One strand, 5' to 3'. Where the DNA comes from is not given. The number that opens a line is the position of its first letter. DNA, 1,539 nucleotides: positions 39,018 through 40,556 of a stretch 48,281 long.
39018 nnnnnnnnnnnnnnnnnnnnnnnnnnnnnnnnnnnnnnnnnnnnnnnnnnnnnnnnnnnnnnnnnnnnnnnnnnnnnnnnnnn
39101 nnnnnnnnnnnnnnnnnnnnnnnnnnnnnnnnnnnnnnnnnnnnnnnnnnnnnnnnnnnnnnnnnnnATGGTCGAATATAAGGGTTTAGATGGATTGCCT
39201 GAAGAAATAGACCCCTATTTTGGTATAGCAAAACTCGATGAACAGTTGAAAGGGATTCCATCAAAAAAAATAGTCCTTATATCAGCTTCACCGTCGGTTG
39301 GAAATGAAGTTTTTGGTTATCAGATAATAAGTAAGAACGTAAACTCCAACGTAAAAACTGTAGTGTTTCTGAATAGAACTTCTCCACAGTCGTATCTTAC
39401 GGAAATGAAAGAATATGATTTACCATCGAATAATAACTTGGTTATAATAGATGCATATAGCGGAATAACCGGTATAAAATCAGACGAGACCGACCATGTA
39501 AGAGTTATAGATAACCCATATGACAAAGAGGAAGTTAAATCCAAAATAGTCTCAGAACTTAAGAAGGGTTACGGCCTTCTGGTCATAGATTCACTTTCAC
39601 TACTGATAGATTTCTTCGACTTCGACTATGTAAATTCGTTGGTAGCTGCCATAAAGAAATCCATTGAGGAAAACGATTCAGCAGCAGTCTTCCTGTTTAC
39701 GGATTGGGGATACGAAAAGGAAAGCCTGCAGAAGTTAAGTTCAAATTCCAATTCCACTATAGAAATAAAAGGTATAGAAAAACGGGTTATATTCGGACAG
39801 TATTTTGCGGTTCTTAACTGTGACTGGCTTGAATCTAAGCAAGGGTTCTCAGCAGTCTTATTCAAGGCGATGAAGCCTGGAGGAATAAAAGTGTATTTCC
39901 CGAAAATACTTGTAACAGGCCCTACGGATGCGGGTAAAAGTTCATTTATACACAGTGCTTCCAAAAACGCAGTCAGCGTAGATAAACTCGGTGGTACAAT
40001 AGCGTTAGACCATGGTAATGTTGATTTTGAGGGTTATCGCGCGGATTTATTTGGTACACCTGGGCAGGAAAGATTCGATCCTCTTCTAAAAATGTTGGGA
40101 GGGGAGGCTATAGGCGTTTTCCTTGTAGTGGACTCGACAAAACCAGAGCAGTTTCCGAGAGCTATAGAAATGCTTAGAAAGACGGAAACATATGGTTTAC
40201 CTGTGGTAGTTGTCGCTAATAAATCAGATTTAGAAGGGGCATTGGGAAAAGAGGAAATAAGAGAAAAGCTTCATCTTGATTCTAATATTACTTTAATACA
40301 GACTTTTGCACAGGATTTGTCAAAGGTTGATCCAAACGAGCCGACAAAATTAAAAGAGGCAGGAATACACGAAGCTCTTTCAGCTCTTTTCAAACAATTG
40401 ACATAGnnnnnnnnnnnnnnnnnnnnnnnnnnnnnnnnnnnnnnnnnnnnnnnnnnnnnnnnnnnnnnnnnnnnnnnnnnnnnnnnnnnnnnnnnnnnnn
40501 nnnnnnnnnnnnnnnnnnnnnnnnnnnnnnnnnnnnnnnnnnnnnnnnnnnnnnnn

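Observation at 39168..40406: Single polypeptide fusing a Walker-A-dead KaiC/RecA-like domain to an apparently active small GTPase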

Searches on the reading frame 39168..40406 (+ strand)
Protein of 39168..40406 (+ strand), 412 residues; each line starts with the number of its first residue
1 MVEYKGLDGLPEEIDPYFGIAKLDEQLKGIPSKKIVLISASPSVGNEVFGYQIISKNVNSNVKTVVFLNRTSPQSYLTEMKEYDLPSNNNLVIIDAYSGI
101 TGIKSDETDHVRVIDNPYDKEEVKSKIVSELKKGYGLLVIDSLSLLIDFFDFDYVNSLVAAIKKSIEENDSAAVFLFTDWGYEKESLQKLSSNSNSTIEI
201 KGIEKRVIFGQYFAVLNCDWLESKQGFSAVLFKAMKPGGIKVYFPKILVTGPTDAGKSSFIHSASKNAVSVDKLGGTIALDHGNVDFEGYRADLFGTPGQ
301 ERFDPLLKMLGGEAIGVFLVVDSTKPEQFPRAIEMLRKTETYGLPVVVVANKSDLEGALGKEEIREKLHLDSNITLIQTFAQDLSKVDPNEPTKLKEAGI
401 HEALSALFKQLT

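Call 3: search_protein_families(library=pfam, proteins=[window:39168-40406:+], max_evalue=1)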
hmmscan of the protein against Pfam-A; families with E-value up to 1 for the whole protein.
window:39168-40406:+ (412 aa): 14 families
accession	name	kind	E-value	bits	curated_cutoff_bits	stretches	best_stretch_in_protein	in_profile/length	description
PF00025.27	Arf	-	1.4e-10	41.4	22.3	1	246-407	16-170/174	ADP-ribosylation factor family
PF00071.28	Ras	-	1.4e-08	34.9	21.6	1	246-384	1-146/162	Ras family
PF06745.19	ATPase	-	3.1e-08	33.7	26.6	1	19-220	4-207/231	KaiC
PF03029.23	ATP_bind_1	-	4e-07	30.5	27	1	294-370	95-182/240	Conserved hypothetical ATP binding protein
PF08477.19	Roc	-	9.3e-07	29.5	27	1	246-354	1-119/119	Ras of Complex, Roc, domain of DAPkinase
PF01926.29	MMR_HSR1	-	2.4e-06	28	21.9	1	246-352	1-113/113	50S ribosome-binding GTPase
PF23365.1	DUF7090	-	2.6e-06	27.7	27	1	65-201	46-183/192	Family of unknown function (DUF7090)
PF00009.33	GTP_EFTU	-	3.4e-06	27.2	26.5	1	275-364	54-142/188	Elongation factor Tu GTP binding domain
PF03796.21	DnaB_C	-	0.00057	19.8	27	1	19-69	5-55/255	DnaB-like helicase C terminal domain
PF13479.12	AAA_24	-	0.0016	18.8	27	1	246-282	4-39/195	AAA domain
PF02421.24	FeoB_N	-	0.043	13.8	27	1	246-385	2-147/156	Ferrous iron transport protein B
PF00519.23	PPV_E1_C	-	0.084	12.5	26.5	0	20-55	106-141/289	Papillomavirus helicase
PF13344.12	Hydrolase_6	-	0.088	13.3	27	0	326-355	13-42/101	Haloacid dehalogenase-like hydrolase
PF05763.18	DUF835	-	0.87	9.8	33.1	0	116-177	57-119/136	Protein of unknown function (DUF835)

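Call 4: search_protein_families(library=ncbifam, proteins=[window:39168-40406:+], max_evalue=1)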
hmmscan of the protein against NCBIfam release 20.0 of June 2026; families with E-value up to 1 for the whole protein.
window:39168-40406:+ (412 aa): 17 families
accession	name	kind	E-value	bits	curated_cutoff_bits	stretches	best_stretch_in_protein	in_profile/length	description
TIGR00231.1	small_GTP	domain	5.2e-16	58.9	42.5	1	245-388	4-156/164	GTP-binding protein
NF004723.0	PRK06067.1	subfamily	1.1e-08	34.9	194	1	21-221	21-212/243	flagellar accessory protein FlaH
TIGR03877.1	thermo_KaiC_1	hypoth_equivalog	5e-07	29.5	307.25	1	19-146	7-139/238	KaiC domain-containing protein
TIGR03881.1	KaiC_arch_4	hypoth_equivalog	0.0001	22.1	247.8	1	18-145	5-133/231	KaiC domain-containing protein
NF052589.1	ArlH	equivalog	0.00036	20.3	215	1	22-200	8-182/229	archaellum protein ArlH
TIGR03918.1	GTP_HydF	equivalog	0.0036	16.2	325.55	1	299-382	73-154/392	[FeFe] hydrogenase H-cluster maturation GTPase HydF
NF007583.0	PRK10218.1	equivalog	0.0056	14.7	1260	1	275-359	53-136/607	ribosome-dependent GTPase TypA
TIGR03600.1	phage_DnaB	exception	0.019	13.9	498.65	1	19-68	180-229/421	phage replicative helicase, DnaB family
TIGR00487.1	IF-2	equivalog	0.022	13.5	424.4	1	245-358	88-202/587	translation initiation factor IF-2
TIGR01394.1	TypA_BipA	equivalog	0.028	12.6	757.3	1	275-362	49-135/594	translational GTPase TypA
NF004109.0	PRK05595.1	equivalog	0.03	13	737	1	19-68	187-236/444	replicative DNA helicase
NF004384.0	PRK05748.1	equivalog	0.045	12.3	525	1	19-66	189-236/452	replicative DNA helicase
NF006306.0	PRK08506.1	equivalog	0.049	12.3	596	1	19-67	178-226/472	replicative DNA helicase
TIGR00665.1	DnaB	equivalog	0.052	12.4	385.25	1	19-67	181-229/435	replicative DNA helicase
NF007171.0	PRK09602.1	subfamily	0.078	11.8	387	0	333-370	208-242/397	YchF-related putative GTPase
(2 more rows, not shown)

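Call 8: find_homologous_proteins(query=window:39168-40406:+, max_evalue=0.001)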
Query window:39168-40406:+ (412 aa): 991 proteins with E <= 0.001 among 8000 candidates; the best 120 are listed.
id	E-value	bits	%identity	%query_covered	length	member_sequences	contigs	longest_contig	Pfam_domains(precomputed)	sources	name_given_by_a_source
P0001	4.1e-266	900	100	100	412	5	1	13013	PF06745.20,PF23365.2,PF00025.28,PF08477.20,PF03029.24,PF00071.29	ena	-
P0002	8.7e-233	790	85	100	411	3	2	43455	PF06745.20,PF01926.30,PF23365.2,PF00025.28,PF08477.20,PF00009.34,PF03029.24,PF00071.29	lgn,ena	-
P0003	2.2e-231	786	84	100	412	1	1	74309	PF06745.20,PF01926.30,PF00025.28,PF08477.20,PF00009.34,PF03029.24,PF00071.29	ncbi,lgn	-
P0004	3.4e-231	785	84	100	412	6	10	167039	PF01926.30,PF23365.2,PF00025.28,PF08477.20,PF00009.34,PF03029.24,PF00071.29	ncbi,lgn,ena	-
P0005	1.8e-224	763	84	100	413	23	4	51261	PF06745.20,PF01926.30,PF00025.28,PF08477.20,PF00009.34,PF03029.24,PF00071.29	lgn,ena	-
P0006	1.7e-223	760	82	100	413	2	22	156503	PF01926.30,PF23365.2,PF00025.28,PF08477.20,PF00009.34,PF03029.24,PF00071.29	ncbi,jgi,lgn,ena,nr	ncbi:MAG: GTP-binding protein [Candidatus Parvarchaeota archaeon]|jgi:small GTP-binding protein|nr:G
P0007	3.3e-223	759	82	100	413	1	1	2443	PF01926.30,PF23365.2,PF00025.28,PF08477.20,PF00009.34,PF03029.24,PF00071.29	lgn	-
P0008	3.8e-223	759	81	100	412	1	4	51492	PF01926.30,PF00025.28,PF08477.20,PF03029.24,PF00071.29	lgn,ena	-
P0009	2.0e-222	756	83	100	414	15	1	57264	PF06745.20,PF01926.30,PF00025.28,PF08477.20,PF00009.34,PF03029.24,PF00071.29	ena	-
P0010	7.8e-222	754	81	100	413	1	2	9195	PF06745.20,PF01926.30,PF00025.28,PF08477.20,PF00009.34,PF03029.24,PF00071.29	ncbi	-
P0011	3.1e-221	752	82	100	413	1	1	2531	PF06745.20,PF01926.30,PF00025.28,PF08477.20,PF00009.34,PF03029.24,PF00071.29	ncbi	ncbi:MAG: GTP-binding protein [Candidatus Parvarchaeum sp.]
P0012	2.3e-219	746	82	100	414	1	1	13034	PF06745.20,PF00025.28,PF08477.20,PF00009.34,PF03029.24,PF00071.29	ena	-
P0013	1.7e-218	743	81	100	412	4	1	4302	PF06745.20,PF01926.30,PF00025.28,PF08477.20,PF00009.34,PF03029.24,PF00071.29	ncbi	-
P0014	3.2e-214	729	79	100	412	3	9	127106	PF06745.20,PF01926.30,PF00025.28,PF08477.20,PF00009.34,PF03029.24,PF00071.29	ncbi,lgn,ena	-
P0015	3.5e-212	723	79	97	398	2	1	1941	PF01926.30,PF00025.28,PF08477.20,PF00009.34,PF03029.24,PF00071.29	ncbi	ncbi:MAG: small GTP-binding protein, partial [Candidatus Parvarchaeum acidophilus ARMAN-5]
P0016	3.4e-188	644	72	97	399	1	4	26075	PF06745.20,PF00025.28,PF08477.20,PF00009.34,PF03029.24,PF00071.29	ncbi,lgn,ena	-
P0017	4.3e-188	643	72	97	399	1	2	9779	PF06745.20,PF00025.28,PF08477.20,PF00009.34,PF03029.24,PF00071.29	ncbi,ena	-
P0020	3.3e-186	637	73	97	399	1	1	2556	PF06745.20,PF01926.30,PF00025.28,PF08477.20,PF00009.34,PF03029.24,PF00071.29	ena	-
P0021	2.2e-183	628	70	97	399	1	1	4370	PF06745.20,PF00025.28,PF08477.20,PF00009.34,PF03029.24,PF00071.29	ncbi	-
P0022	1.5e-182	625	69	97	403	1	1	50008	PF06745.20,PF00025.28,PF08477.20,PF03029.24,PF00071.29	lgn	-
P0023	2.2e-181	621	70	97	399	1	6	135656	PF06745.20,PF00025.28,PF08477.20,PF00009.34,PF03029.24,PF00071.29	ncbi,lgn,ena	-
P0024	3.0e-180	617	68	98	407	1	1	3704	PF06745.20,PF00025.28,PF08477.20,PF00009.34,PF03029.24,PF00071.29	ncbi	-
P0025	7.2e-180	616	70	97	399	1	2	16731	PF06745.20,PF00025.28,PF08477.20,PF00009.34,PF03029.24,PF00071.29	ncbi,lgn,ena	-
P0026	6.4e-179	613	69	97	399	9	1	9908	PF06745.20,PF01926.30,PF00025.28,PF08477.20,PF00009.34,PF03029.24,PF00071.29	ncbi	-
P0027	8.8e-179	613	69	97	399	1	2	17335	PF06745.20,PF00025.28,PF08477.20,PF00009.34,PF03029.24,PF00071.29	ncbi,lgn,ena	-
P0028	2.4e-178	611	69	97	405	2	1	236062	PF06745.20,PF00025.28,PF08477.20,PF00009.34,PF03029.24,PF00071.29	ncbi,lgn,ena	-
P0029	4.2e-176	604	67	96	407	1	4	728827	PF06745.20,PF00025.28,PF08477.20,PF03029.24,PF00071.29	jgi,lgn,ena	jgi:hypothetical protein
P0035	2.5e-173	595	67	97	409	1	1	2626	PF06745.20,PF00025.28,PF08477.20,PF00009.34,PF03029.24,PF00071.29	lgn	-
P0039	1.9e-160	552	62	96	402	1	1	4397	PF06745.20,PF01926.30,PF00025.28,PF08477.20,PF00009.34,PF00071.29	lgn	-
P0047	3.9e-96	341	44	95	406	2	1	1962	PF06745.20,PF01926.30,PF23365.2,PF00025.28,PF09439.17,PF23442.2,PF03029.24,PF00071.29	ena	-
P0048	1.0e-94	336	43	96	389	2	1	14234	PF06745.20,PF01926.30,PF23365.2,PF00025.28,PF08477.20,PF00009.34,PF03029.24,PF00071.29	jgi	-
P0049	3.6e-94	334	44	94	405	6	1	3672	PF06745.20,PF01926.30,PF00025.28,PF08477.20,PF23442.2,PF00009.34,PF03029.24,PF00071.29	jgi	-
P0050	4.0e-94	334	43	95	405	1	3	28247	PF06745.20,PF01926.30,PF00025.28,PF03029.24,PF00071.29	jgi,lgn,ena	-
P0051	4.0e-94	334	45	95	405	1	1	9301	PF06745.20,PF01926.30,PF00025.28,PF23442.2,PF03029.24,PF00071.29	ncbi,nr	ncbi:MAG: ATPase domain-containing protein [Candidatus Altiarchaeota archaeon]|nr:ATPase domain-cont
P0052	1.8e-93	332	45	95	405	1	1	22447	PF06745.20,PF01926.30,PF00025.28,PF09439.17,PF00009.34,PF03029.24,PF00071.29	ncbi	-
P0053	3.9e-93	331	58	62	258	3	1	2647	PF06745.20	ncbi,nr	ncbi:MAG: hypothetical protein RAK22_01700, partial [Nanoarchaeota archaeon]|nr:hypothetical protein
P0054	8.1e-93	330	43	95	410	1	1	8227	PF06745.20,PF01926.30,PF00025.28,PF09439.17,PF08477.20,PF03029.24,PF00071.29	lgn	-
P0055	9.2e-93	329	45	95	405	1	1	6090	PF06745.20,PF01926.30,PF00025.28,PF09439.17,PF03029.24,PF00071.29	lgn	-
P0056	1.4e-92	329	43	95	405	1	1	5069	PF06745.20,PF01926.30,PF00025.28,PF09439.17,PF03029.24,PF00071.29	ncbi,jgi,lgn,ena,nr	ncbi:MAG: GTP-binding protein [Candidatus Altiarchaeales archaeon]|nr:MAG: GTP-binding protein [Cand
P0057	4.5e-92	327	44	96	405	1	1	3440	PF06745.20,PF01926.30,PF00025.28,PF09439.17,PF08477.20,PF00009.34,PF03029.24,PF00071.29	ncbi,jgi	jgi:small GTP-binding protein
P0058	4.8e-92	327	43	95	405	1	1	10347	PF06745.20,PF01926.30,PF00025.28,PF09439.17,PF03029.24,PF00071.29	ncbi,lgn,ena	-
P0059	1.1e-91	326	43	95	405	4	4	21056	PF06745.20,PF01926.30,PF00025.28,PF03029.24,PF00071.29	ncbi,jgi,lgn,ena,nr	ncbi:MAG TPA: GTP-binding protein [Candidatus Altiarchaeales archaeon]|nr:GTP-binding protein [Candi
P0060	4.0e-91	324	44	95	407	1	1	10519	PF06745.20,PF01926.30,PF00025.28,PF09439.17,PF08477.20,PF00009.34,PF03029.24,PF00071.29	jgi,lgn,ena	-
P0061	4.6e-91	324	42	95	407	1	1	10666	PF06745.20,PF01926.30,PF00025.28,PF09439.17,PF08477.20,PF23442.2,PF03029.24,PF24336.2,PF00071.29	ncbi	-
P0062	6.5e-91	323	43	95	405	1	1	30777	PF06745.20,PF01926.30,PF00025.28,PF09439.17,PF03029.24,PF24336.2,PF00071.29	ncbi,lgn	-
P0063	7.5e-91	323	42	95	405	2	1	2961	PF06745.20,PF01926.30,PF00025.28,PF09439.17,PF03029.24,PF00071.29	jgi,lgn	jgi:small GTP-binding protein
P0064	7.6e-91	323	42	95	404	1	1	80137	PF06745.20,PF01926.30,PF23365.2,PF00025.28,PF08477.20,PF03029.24,PF00071.29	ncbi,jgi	-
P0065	2.1e-90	322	43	95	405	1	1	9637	PF06745.20,PF01926.30,PF23365.2,PF00025.28,PF23442.2,PF03029.24,PF00071.29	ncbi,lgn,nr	ncbi:MAG: GTP-binding protein [Candidatus Altiarchaeota archaeon]|nr:GTP-binding protein [Candidatus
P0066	2.4e-90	321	43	95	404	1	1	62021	PF06745.20,PF01926.30,PF00025.28,PF05625.18,PF23442.2,PF00009.34,PF03029.24,PF24336.2,PF00071.29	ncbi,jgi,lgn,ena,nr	ncbi:MAG: GTP-binding protein [Nanoarchaeota archaeon]|nr:GTP-binding protein [Nanoarchaeota archaeo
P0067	2.5e-90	321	43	95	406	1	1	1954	PF06745.20,PF01926.30,PF23365.2,PF00025.28,PF09439.17,PF05625.18,PF23442.2,PF03029.24,PF00071.29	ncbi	-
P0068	2.8e-90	321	42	95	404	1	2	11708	PF06745.20,PF01926.30,PF00025.28,PF09439.17,PF23442.2,PF03029.24,PF00071.29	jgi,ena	-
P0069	3.9e-90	321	43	95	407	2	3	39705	PF06745.20,PF01926.30,PF23365.2,PF00025.28,PF00009.34,PF03029.24,PF00071.29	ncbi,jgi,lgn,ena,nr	ncbi:MAG: GTP-binding protein [Candidatus Altiarchaeales archaeon]|nr:MAG: GTP-binding protein [Cand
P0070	3.9e-90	321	43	95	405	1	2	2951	PF06745.20,PF01926.30,PF00025.28,PF03029.24,PF00071.29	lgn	-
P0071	4.6e-90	321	44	95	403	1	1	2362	PF06745.20,PF01926.30,PF00025.28,PF09439.17,PF23442.2,PF03029.24,PF00071.29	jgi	-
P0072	4.9e-90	320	43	94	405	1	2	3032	PF06745.20,PF01926.30,PF23365.2,PF00025.28,PF09439.17,PF23442.2,PF00009.34,PF03029.24,PF00071.29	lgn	-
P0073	5.3e-90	320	43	96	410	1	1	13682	PF06745.20,PF01926.30,PF23365.2,PF00025.28,PF23442.2,PF03029.24,PF00071.29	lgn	-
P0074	6.4e-90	320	48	81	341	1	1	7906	PF06745.20,PF01926.30,PF00025.28,PF08477.20,PF00009.34,PF03029.24,PF00071.29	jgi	-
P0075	7.9e-90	320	42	95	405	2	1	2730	PF06745.20,PF01926.30,PF00025.28,PF09439.17,PF08477.20,PF00009.34,PF03029.24,PF00071.29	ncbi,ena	-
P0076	1.2e-89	319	44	95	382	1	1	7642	PF06745.20,PF01926.30,PF00025.28,PF08477.20,PF02421.25,PF00009.34,PF03029.24,PF00071.29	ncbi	-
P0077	3.8e-89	318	43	95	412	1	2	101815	PF06745.20,PF01926.30,PF14417.13,PF00025.28,PF23442.2,PF03029.24,PF00071.29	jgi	jgi:hypothetical protein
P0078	4.1e-89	317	43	95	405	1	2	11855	PF06745.20,PF01926.30,PF23365.2,PF00025.28,PF03029.24,PF00071.29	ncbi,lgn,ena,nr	ncbi:MAG TPA: GTP-binding protein [Candidatus Altiarchaeales archaeon]|nr:GTP-binding protein [Candi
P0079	4.8e-89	317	45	85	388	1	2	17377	PF06745.20,PF01926.30,PF00025.28,PF03029.24,PF00071.29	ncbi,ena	-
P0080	4.8e-89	317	42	95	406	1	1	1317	PF06745.20,PF01926.30,PF00025.28,PF23442.2,PF03029.24,PF00071.29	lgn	-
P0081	5.4e-89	317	42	95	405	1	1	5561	PF06745.20,PF01926.30,PF00025.28,PF09439.17,PF08477.20,PF03029.24,PF00071.29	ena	-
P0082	6.2e-89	317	41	95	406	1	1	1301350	PF06745.20,PF01926.30,PF00025.28,PF08477.20,PF00009.34,PF03029.24,PF00071.29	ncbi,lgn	-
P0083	6.8e-89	317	45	96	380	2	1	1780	PF06745.20,PF01926.30,PF23365.2,PF00025.28,PF02421.25,PF00009.34,PF03029.24,PF00071.29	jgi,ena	-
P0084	7.2e-89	317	42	95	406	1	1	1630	PF06745.20,PF01926.30,PF00025.28,PF23442.2,PF03029.24,PF00071.29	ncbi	-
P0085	7.3e-89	317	41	95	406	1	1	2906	PF06745.20,PF01926.30,PF00025.28,PF08477.20,PF00009.34,PF03029.24,PF00071.29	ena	-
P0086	1.6e-88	315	42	95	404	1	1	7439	PF06745.20,PF01926.30,PF00025.28,PF08477.20,PF03029.24,PF00071.29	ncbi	-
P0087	1.6e-88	315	43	95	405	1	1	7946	PF06745.20,PF01926.30,PF00025.28,PF03029.24,PF00071.29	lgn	-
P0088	1.9e-88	315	42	96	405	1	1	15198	PF06745.20,PF01926.30,PF00025.28,PF09439.17,PF08477.20,PF23442.2,PF03029.24,PF00071.29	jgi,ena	-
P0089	2.1e-88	315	43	95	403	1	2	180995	PF06745.20,PF01926.30,PF00025.28,PF23442.2,PF03029.24,PF00071.29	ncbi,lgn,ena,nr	ncbi:MAG: GTP-binding protein [Nanoarchaeota archaeon]|nr:GTP-binding protein [Nanoarchaeota archaeo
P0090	2.1e-88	315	42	95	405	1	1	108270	PF06745.20,PF01926.30,PF00025.28,PF08477.20,PF00009.34,PF03029.24,PF00071.29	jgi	-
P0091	2.3e-88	315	41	95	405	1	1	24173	PF06745.20,PF01926.30,PF00025.28,PF09439.17,PF03029.24,PF00071.29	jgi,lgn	jgi:small GTP-binding protein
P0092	3.2e-88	314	43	89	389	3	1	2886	PF06745.20,PF01926.30,PF23365.2,PF00025.28,PF08477.20,PF23442.2,PF00009.34,PF03029.24,PF00071.29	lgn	-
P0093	3.4e-88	314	42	95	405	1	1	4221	PF06745.20,PF01926.30,PF00025.28,PF08477.20,PF23442.2,PF00009.34,PF03029.24,PF00071.29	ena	-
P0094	3.4e-88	314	43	95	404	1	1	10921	PF06745.20,PF01926.30,PF00025.28,PF08477.20,PF05625.18,PF23442.2,PF03029.24,PF00071.29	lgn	-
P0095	4.5e-88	314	43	95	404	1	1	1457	PF06745.20,PF01926.30,PF00025.28,PF08477.20,PF03029.24,PF00071.29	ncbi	-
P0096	4.8e-88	314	43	95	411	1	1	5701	PF06745.20,PF01926.30,PF00025.28,PF03029.24,PF00071.29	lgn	-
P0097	5.1e-88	314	44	89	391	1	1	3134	PF06745.20,PF01926.30,PF23365.2,PF00025.28,PF00009.34,PF03029.24,PF00071.29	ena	-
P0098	5.3e-88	314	43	95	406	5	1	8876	PF06745.20,PF01926.30,PF00025.28,PF23442.2,PF03029.24,PF00071.29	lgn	-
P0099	6.0e-88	314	44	88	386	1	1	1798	PF06745.20,PF01926.30,PF00025.28,PF23442.2,PF00009.34,PF03029.24,PF00071.29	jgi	jgi:hypothetical protein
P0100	8.2e-88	313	41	96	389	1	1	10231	PF06745.20,PF01926.30,PF00025.28,PF08477.20,PF02421.25,PF00009.34,PF00071.29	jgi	-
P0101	1.1e-87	313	41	95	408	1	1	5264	PF06745.20,PF01926.30,PF23365.2,PF00025.28,PF09439.17,PF08477.20,PF00009.34,PF03029.24,PF00071.29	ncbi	-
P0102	1.2e-87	313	41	95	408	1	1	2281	PF06745.20,PF01926.30,PF00025.28,PF08477.20,PF03029.24,PF00071.29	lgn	-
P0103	1.3e-87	312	43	96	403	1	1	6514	PF06745.20,PF01926.30,PF00025.28,PF08477.20,PF00009.34,PF03029.24,PF00071.29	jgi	jgi:hypothetical protein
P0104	1.3e-87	312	42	95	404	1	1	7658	PF06745.20,PF01926.30,PF23365.2,PF00025.28,PF23442.2,PF03029.24,PF00071.29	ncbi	-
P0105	1.4e-87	312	42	95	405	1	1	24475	PF06745.20,PF01926.30,PF00025.28,PF08477.20,PF00009.34,PF03029.24,PF00071.29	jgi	-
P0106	2.0e-87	312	45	85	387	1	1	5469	PF06745.20,PF01926.30,PF00025.28,PF23442.2,PF00009.34,PF03029.24,PF00071.29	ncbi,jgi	-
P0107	2.0e-87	312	44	89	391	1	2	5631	PF06745.20,PF01926.30,PF00025.28,PF00009.34,PF03029.24,PF00071.29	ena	-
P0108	2.1e-87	312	43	95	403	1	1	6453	PF06745.20,PF01926.30,PF00025.28,PF23442.2,PF00009.34,PF03029.24,PF00071.29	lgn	-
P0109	2.7e-87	311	43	95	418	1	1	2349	PF06745.20,PF01926.30,PF00025.28,PF09439.17,PF08477.20,PF03029.24,PF00071.29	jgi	-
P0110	2.9e-87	311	42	95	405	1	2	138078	PF06745.20,PF01926.30,PF23365.2,PF00025.28,PF09439.17,PF08477.20,PF00071.29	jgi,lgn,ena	-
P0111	3.9e-87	311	44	95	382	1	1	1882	PF06745.20,PF01926.30,PF00025.28,PF08477.20,PF02421.25,PF00009.34,PF03029.24,PF00071.29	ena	-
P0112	4.4e-87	311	41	95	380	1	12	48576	PF06745.20,PF01926.30,PF00025.28,PF09439.17,PF08477.20,PF02421.25,PF00009.34,PF03029.24,PF00071.29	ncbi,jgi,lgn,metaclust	jgi:hypothetical protein|metaclust:\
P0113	4.4e-87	311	44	96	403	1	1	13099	PF06745.20,PF01926.30,PF00025.28,PF08477.20,PF23442.2,PF00009.34,PF03029.24,PF00071.29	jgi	-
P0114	5.0e-87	311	43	96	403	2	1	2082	PF06745.20,PF01926.30,PF00025.28,PF00071.29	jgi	-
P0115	5.2e-87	310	41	96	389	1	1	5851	PF06745.20,PF01926.30,PF23365.2,PF00025.28,PF00009.34,PF03029.24,PF00071.29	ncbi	ncbi:MAG: ATPase domain-containing protein [Methanosarcinales archaeon]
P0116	5.2e-87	310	42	96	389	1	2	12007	PF06745.20,PF01926.30,PF23365.2,PF00025.28,PF09439.17,PF00009.34,PF03029.24,PF00071.29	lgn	-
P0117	5.3e-87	310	42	96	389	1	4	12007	PF06745.20,PF01926.30,PF23365.2,PF00025.28,PF09439.17,PF00009.34,PF03029.24,PF00071.29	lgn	-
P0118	5.5e-87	310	41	89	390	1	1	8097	PF06745.20,PF01926.30,PF23365.2,PF00025.28,PF09439.17,PF08477.20,PF23442.2,PF00009.34,PF03029.24,PF24336.2,PF00071.29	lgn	-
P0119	5.8e-87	310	42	90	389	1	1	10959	PF06745.20,PF01926.30,PF00025.28,PF23442.2,PF00009.34,PF03029.24,PF00071.29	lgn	-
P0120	7.0e-87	310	42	95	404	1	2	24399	PF06745.20,PF01926.30,PF23365.2,PF00025.28,PF09439.17,PF08477.20,PF05625.18,PF23442.2,PF00009.34,PF03029.24,PF00071.29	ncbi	ncbi:MAG: ATPase domain-containing protein [archaeon]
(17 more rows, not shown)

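Call 23: find_encoding_contigs(protein=P0082, flank=6000, max_places=2)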
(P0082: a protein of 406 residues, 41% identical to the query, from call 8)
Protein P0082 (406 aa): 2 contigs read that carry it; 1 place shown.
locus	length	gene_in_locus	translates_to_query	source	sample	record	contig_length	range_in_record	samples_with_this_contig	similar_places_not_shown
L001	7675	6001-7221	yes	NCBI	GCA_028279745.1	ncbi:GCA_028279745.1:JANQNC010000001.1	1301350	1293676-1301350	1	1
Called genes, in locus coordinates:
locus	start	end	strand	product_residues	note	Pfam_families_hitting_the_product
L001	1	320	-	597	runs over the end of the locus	PF00437:T2SSE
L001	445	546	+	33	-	-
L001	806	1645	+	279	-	PF03796:DnaB_C (faint), PF06745:ATPase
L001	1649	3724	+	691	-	-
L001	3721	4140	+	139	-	-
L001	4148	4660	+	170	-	-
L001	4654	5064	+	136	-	-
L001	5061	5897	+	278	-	-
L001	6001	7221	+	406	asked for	PF06745:ATPase, PF00009:GTP_EFTU (faint), PF00025:Arf, PF00071:Ras, PF01926:MMR_HSR1 (weak), PF08477:Roc (faint), PF03029:ATP_bind_1 (faint)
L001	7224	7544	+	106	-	-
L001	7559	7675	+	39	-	?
